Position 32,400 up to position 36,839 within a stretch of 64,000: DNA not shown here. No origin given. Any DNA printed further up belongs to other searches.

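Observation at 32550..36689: A 1379 aa methyltransferase / coiled-coil / GT2 / GT4 fusion with tandem KWG repeats: candidate chain-length ruler and terminator-polymerase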

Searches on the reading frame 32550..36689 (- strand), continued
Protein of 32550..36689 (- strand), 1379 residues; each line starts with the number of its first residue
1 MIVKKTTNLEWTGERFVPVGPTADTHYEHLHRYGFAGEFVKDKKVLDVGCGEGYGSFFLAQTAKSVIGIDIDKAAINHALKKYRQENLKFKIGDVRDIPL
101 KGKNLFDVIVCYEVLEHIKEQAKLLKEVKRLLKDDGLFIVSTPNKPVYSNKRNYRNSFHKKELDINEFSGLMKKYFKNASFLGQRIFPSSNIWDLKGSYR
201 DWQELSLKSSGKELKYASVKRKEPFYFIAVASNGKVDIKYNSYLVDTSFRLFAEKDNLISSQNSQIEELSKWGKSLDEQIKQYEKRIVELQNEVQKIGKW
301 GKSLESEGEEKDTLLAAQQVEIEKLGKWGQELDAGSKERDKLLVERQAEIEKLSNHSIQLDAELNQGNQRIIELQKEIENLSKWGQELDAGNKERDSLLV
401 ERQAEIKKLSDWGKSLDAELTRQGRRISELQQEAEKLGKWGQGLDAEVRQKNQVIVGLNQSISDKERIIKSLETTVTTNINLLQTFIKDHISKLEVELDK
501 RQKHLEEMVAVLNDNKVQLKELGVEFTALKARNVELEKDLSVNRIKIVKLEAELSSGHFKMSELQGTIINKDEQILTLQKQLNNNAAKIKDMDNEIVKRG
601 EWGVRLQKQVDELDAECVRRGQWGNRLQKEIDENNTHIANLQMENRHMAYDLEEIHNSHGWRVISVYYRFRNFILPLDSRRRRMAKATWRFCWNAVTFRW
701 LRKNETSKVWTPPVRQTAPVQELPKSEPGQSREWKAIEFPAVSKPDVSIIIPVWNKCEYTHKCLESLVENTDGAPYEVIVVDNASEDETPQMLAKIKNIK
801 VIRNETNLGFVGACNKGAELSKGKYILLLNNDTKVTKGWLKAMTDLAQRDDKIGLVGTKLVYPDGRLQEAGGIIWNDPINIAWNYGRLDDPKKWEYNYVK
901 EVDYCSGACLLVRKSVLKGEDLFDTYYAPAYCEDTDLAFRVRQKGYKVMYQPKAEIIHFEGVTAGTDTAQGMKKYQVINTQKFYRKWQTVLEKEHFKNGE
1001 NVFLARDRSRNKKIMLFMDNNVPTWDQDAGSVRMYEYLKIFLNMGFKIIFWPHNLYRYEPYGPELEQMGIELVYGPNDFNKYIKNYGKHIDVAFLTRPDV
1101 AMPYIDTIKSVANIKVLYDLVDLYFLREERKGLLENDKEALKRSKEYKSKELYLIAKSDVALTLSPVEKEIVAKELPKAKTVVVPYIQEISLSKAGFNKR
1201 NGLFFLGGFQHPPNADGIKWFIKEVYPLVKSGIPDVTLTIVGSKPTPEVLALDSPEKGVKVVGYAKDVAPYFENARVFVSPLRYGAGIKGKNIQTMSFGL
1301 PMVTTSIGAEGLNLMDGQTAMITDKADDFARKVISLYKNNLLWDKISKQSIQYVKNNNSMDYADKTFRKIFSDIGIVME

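Call 46: find_homologous_proteins(query=P0059, max_evalue=1e-50)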
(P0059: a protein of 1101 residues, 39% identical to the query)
Query P0059 (1101 aa): 1121 proteins with E <= 1e-50 among 8000 candidates; the best 120 are listed.
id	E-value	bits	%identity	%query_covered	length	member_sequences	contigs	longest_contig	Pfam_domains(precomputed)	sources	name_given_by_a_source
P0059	0.0e+0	2517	100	100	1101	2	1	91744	PF13489.13,PF08003.18,PF02353.27,PF10111.15,PF00535.33,PF08241.19,PF13692.13,PF13712.13,PF13847.13,PF05175.21,PF13641.13,PF00534.27,PF13649.13,PF01209.25,PF08242.19,PF01555.25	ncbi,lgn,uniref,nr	ncbi:glycosyltransferase [Paenibacillus sp. 1-18]|uniref:glycosyltransferase n=1 Tax=Paenibacillus s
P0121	0.0e+0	1678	65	100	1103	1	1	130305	PF13489.13,PF08003.18,PF02353.27,PF10111.15,PF03141.23,PF00535.33,PF08241.19,PF13692.13,PF13847.13,PF03848.21,PF05175.21,PF13641.13,PF00534.27,PF13649.13,PF01209.25,PF08242.19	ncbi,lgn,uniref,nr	ncbi:glycosyltransferase [Paenibacillus sp. JJ-223]|uniref:glycosyltransferase n=1 Tax=Paenibacillus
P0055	0.0e+0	1638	64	100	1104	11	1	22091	PF13489.13,PF08003.18,PF02353.27,PF10111.15,PF03141.23,PF00535.33,PF08241.19,PF13692.13,PF13847.13,PF05175.21,PF13641.13,PF00534.27,PF13649.13,PF01209.25,PF08242.19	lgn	-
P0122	0.0e+0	1616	63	100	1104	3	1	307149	PF13489.13,PF08003.18,PF02353.27,PF10111.15,PF03141.23,PF00535.33,PF08241.19,PF13692.13,PF13847.13,PF05175.21,PF13641.13,PF00534.27,PF13649.13,PF01209.25,PF08242.19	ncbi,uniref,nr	ncbi:hypothetical protein GCM10008014_42050 [Paenibacillus silvae]|uniref:Glycosyl transferase famil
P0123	0.0e+0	1603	63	100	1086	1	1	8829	PF13489.13,PF02353.27,PF10111.15,PF13506.14,PF00535.33,PF08241.19,PF13692.13,PF13712.13,PF13847.13,PF03848.21,PF13641.13,PF00534.27,PF13649.13,PF01209.25,PF08242.19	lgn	-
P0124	0.0e+0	1579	63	100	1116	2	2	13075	PF13489.13,PF02353.27,PF00535.33,PF08241.19,PF13692.13,PF07021.19,PF13712.13,PF13847.13,PF03848.21,PF13641.13,PF00534.27,PF13649.13,PF01209.25,PF08242.19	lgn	-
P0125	0.0e+0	1563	62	100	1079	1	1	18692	PF13489.13,PF08003.18,PF02353.27,PF10111.15,PF00535.33,PF08241.19,PF13692.13,PF13712.13,PF13847.13,PF03848.21,PF13641.13,PF00534.27,PF13649.13,PF01209.25,PF08242.19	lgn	-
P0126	0.0e+0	1562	62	100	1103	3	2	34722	PF13489.13,PF02353.27,PF10111.15,PF00535.33,PF08241.19,PF13692.13,PF13712.13,PF13847.13,PF05175.21,PF13641.13,PF00534.27,PF13649.13,PF01209.25,PF08242.19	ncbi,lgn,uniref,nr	ncbi:glycosyltransferase [Paenibacillus cookii]|uniref:Glycosyltransferase n=1 Tax=Paenibacillus coo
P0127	0.0e+0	1562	61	100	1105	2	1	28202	PF13489.13,PF08003.18,PF02353.27,PF10111.15,PF00535.33,PF08241.19,PF13692.13,PF13712.13,PF13847.13,PF03848.21,PF05175.21,PF13641.13,PF00534.27,PF13649.13,PF01209.25,PF08242.19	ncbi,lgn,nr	ncbi:glycosyltransferase [Paenibacillus timonensis]|nr:glycosyltransferase [Paenibacillus timonensis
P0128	0.0e+0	1554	62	100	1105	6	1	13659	PF13489.13,PF02353.27,PF10111.15,PF00535.33,PF08241.19,PF13692.13,PF07021.19,PF13712.13,PF13847.13,PF03848.21,PF05175.21,PF13641.13,PF00534.27,PF13649.13,PF01209.25,PF08242.19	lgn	-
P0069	0.0e+0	1550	61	100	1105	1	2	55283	PF13489.13,PF02353.27,PF10111.15,PF00535.33,PF08241.19,PF13692.13,PF13712.13,PF13847.13,PF06325.20,PF03848.21,PF05175.21,PF13641.13,PF00534.27,PF13649.13,PF01209.25,PF08242.19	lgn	-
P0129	0.0e+0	1548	62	100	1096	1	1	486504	PF13489.13,PF02353.27,PF10111.15,PF13506.14,PF00535.33,PF08241.19,PF13692.13,PF13712.13,PF13847.13,PF05175.21,PF13641.13,PF00534.27,PF13649.13,PF24161.2,PF01209.25,PF08242.19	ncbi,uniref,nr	ncbi:glycosyltransferase [Paenibacillus sp. KQZ6P-2]|uniref:Glycosyltransferase n=1 Tax=Paenibacillu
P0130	0.0e+0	1547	61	100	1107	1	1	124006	PF13847.13,PF13489.13,PF10111.15,PF13641.13,PF00534.27,PF13649.13,PF00535.33,PF01209.25,PF08241.19,PF08242.19,PF13692.13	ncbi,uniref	ncbi:glycosyltransferase [Paenibacillus lautus]|uniref:glycosyltransferase n=1 Tax=Paenibacillus lau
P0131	0.0e+0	1545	61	100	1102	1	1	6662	PF13489.13,PF02353.27,PF10111.15,PF00535.33,PF08241.19,PF13692.13,PF07021.19,PF13712.13,PF13847.13,PF03848.21,PF05175.21,PF13641.13,PF00534.27,PF13649.13,PF01209.25,PF08242.19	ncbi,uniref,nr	ncbi:glycosyl transferase family 2 [Paenibacillus sp. P3E]|uniref:glycosyltransferase n=1 Tax=Paenib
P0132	0.0e+0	1539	61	100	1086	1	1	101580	PF13489.13,PF08003.18,PF02353.27,PF10111.15,PF13524.13,PF00535.33,PF08241.19,PF13692.13,PF13712.13,PF13847.13,PF05175.21,PF13641.13,PF00534.27,PF13649.13,PF08242.19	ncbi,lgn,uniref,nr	ncbi:glycosyltransferase [Paenibacillus pinistramenti]|uniref:glycosyltransferase n=1 Tax=Paenibacil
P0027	0.0e+0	1189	49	99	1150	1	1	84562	PF13489.13,PF08003.18,PF02353.27,PF00535.33,PF08241.19,PF13692.13,PF05401.17,PF13847.13,PF13641.13,PF00534.27,PF13649.13,PF01209.25,PF08242.19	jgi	jgi:GT2 family glycosyltransferase/ubiquinone/menaquinone biosynthesis C-methylase UbiE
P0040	0.0e+0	1142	51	78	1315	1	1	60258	PF13847.13,PF13489.13,PF02353.27,PF13641.13,PF13649.13,PF00535.33,PF08241.19,PF08242.19,PF13692.13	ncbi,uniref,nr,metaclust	ncbi:putative S-adenosylmethionine-dependent methyltransferase [Clostridium tepidiprofundi DSM 19306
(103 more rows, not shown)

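Call 78: find_encoding_contigs(protein=P0014, flank=8000, max_places=1)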
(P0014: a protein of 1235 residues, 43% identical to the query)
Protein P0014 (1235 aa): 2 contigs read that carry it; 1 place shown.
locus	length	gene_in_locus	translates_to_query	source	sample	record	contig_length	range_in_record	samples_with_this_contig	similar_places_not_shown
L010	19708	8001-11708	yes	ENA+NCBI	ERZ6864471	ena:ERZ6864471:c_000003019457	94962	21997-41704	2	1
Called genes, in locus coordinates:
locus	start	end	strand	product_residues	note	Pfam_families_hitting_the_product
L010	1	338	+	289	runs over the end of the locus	PF01370:Epimerase, PF04321:RmlD_sub_bind, PF16363:GDP_Man_Dehyd, PF07993:NAD_binding_4, PF02719:Polysacc_synt_2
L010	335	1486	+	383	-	PF00070:Pyr_redox (faint), PF01266:DAO, PF07992:Pyr_redox_2 (faint), PF13738:Pyr_redox_3 (faint)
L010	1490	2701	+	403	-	PF09314:DUF1972, PF13439:Glyco_transf_4, PF13579:Glyco_trans_4_4 (weak), PF00534:Glycos_transf_1, PF13692:Glyco_trans_1_4 (weak)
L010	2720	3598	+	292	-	PF00535:Glycos_transf_2, PF10111:Glyco_tranf_2_2 (weak), PF13641:Glyco_tranf_2_3, PF13632:Glyco_trans_2_3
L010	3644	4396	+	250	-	PF01061:ABC2_membrane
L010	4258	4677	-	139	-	-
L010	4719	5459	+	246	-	PF13476:AAA_23 (weak), PF13555:AAA_29 (weak), PF00005:ABC_tran, PF13304:AAA_21 (faint)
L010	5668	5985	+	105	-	PF18765:Polbeta, PF01909:NTP_transf_2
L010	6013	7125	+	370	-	PF04055:Radical_SAM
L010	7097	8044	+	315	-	PF01408:GFO_IDH_MocA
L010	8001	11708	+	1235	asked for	PF00535:Glycos_transf_2, PF10111:Glyco_tranf_2_2, PF01209:Ubie_methyltran, PF08241:Methyltransf_11, PF08242:Methyltransf_12, PF13489:Methyltransf_23, PF13649:Methyltransf_25, PF13847:Methyltransf_31, +5 more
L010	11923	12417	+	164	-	PF13692:Glyco_trans_1_4, PF00534:Glycos_transf_1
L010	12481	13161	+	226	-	PF13489:Methyltransf_23, PF08241:Methyltransf_11, PF13649:Methyltransf_25 (weak), PF13847:Methyltransf_31 (weak), PF08242:Methyltransf_12 (weak)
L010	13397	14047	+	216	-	PF05711:TylF, PF13578:Methyltransf_24 (weak)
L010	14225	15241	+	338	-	PF00288:GHMP_kinases_N, PF08544:GHMP_kinases_C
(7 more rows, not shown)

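Call 79: find_encoding_contigs(protein=P0027, flank=8000, max_places=1)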
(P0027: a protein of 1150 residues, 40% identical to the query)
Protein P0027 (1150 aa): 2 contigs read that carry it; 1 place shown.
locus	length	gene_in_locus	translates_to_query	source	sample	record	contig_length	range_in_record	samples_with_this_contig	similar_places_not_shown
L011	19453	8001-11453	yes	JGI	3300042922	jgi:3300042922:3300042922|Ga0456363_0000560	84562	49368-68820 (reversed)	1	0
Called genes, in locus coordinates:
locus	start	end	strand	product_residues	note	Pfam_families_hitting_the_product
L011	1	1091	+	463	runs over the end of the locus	PF02397:Bac_transf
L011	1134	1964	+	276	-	PF00535:Glycos_transf_2, PF13641:Glyco_tranf_2_3, PF13712:Glyco_tranf_2_5 (weak), PF13632:Glyco_trans_2_3 (weak), PF02709:Glyco_transf_7C (faint)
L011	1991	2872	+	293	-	PF01073:3Beta_HSD (weak), PF01370:Epimerase, PF04321:RmlD_sub_bind, PF07993:NAD_binding_4, PF16363:GDP_Man_Dehyd, PF02719:Polysacc_synt_2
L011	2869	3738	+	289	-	PF00483:NTP_transferase, PF12804:NTP_transf_3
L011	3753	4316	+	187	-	PF00908:dTDP_sugar_isom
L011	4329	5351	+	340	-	PF01073:3Beta_HSD, PF01370:Epimerase, PF02719:Polysacc_synt_2, PF04321:RmlD_sub_bind, PF07993:NAD_binding_4, PF16363:GDP_Man_Dehyd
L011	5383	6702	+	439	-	PF01061:ABC2_membrane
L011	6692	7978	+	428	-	PF00005:ABC_tran, PF14524:Wzt_C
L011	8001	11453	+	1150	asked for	PF01209:Ubie_methyltran, PF02353:CMAS, PF13489:Methyltransf_23, PF13847:Methyltransf_31, PF08241:Methyltransf_11, PF08242:Methyltransf_12, PF13649:Methyltransf_25, PF00535:Glycos_transf_2, +5 more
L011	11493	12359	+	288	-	PF01370:Epimerase, PF04321:RmlD_sub_bind, PF16363:GDP_Man_Dehyd (weak)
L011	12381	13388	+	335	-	PF01073:3Beta_HSD, PF01370:Epimerase, PF02719:Polysacc_synt_2, PF04321:RmlD_sub_bind, PF16363:GDP_Man_Dehyd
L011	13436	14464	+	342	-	PF00288:GHMP_kinases_N, PF08544:GHMP_kinases_C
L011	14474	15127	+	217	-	PF13580:SIS_2 (weak), PF01380:SIS, PF13580:SIS_2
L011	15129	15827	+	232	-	PF00483:NTP_transferase, PF12804:NTP_transf_3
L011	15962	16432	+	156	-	PF08645:PNK3P, PF13419:HAD_2 (weak), PF00702:Hydrolase (weak), PF13242:Hydrolase_like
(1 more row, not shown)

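Call 80: find_encoding_contigs(protein=P0064, flank=8000, max_places=1)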
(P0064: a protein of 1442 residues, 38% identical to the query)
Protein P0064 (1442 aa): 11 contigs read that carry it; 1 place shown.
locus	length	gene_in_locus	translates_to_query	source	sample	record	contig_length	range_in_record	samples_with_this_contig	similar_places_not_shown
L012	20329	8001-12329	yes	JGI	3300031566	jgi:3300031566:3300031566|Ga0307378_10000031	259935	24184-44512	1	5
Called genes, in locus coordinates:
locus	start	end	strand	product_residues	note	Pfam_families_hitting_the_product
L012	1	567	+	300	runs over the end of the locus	PF00535:Glycos_transf_2, PF13641:Glyco_tranf_2_3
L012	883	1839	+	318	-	PF00535:Glycos_transf_2, PF13641:Glyco_tranf_2_3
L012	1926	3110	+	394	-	PF00534:Glycos_transf_1, PF13692:Glyco_trans_1_4, PF13524:Glyco_trans_1_2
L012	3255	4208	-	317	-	PF00535:Glycos_transf_2, PF13641:Glyco_tranf_2_3, PF13632:Glyco_trans_2_3 (weak)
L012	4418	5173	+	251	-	PF01061:ABC2_membrane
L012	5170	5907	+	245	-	PF13175:AAA_15 (weak), PF13476:AAA_23 (weak), PF13555:AAA_29 (weak), PF00005:ABC_tran, PF13304:AAA_21 (faint)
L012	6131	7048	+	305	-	PF04055:Radical_SAM (faint)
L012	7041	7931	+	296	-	PF01408:GFO_IDH_MocA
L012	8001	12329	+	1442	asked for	PF13578:Methyltransf_24, PF00535:Glycos_transf_2, PF13489:Methyltransf_23, PF08241:Methyltransf_11, PF08242:Methyltransf_12, PF13649:Methyltransf_25, PF13847:Methyltransf_31, PF00535:Glycos_transf_2, +7 more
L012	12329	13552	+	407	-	PF01073:3Beta_HSD (weak), PF01370:Epimerase, PF02719:Polysacc_synt_2 (weak), PF07993:NAD_binding_4 (weak), PF16363:GDP_Man_Dehyd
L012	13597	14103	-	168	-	-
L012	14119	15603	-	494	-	-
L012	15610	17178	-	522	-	-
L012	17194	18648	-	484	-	PF00884:Sulfatase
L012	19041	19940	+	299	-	PF00483:NTP_transferase (weak), PF12804:NTP_transf_3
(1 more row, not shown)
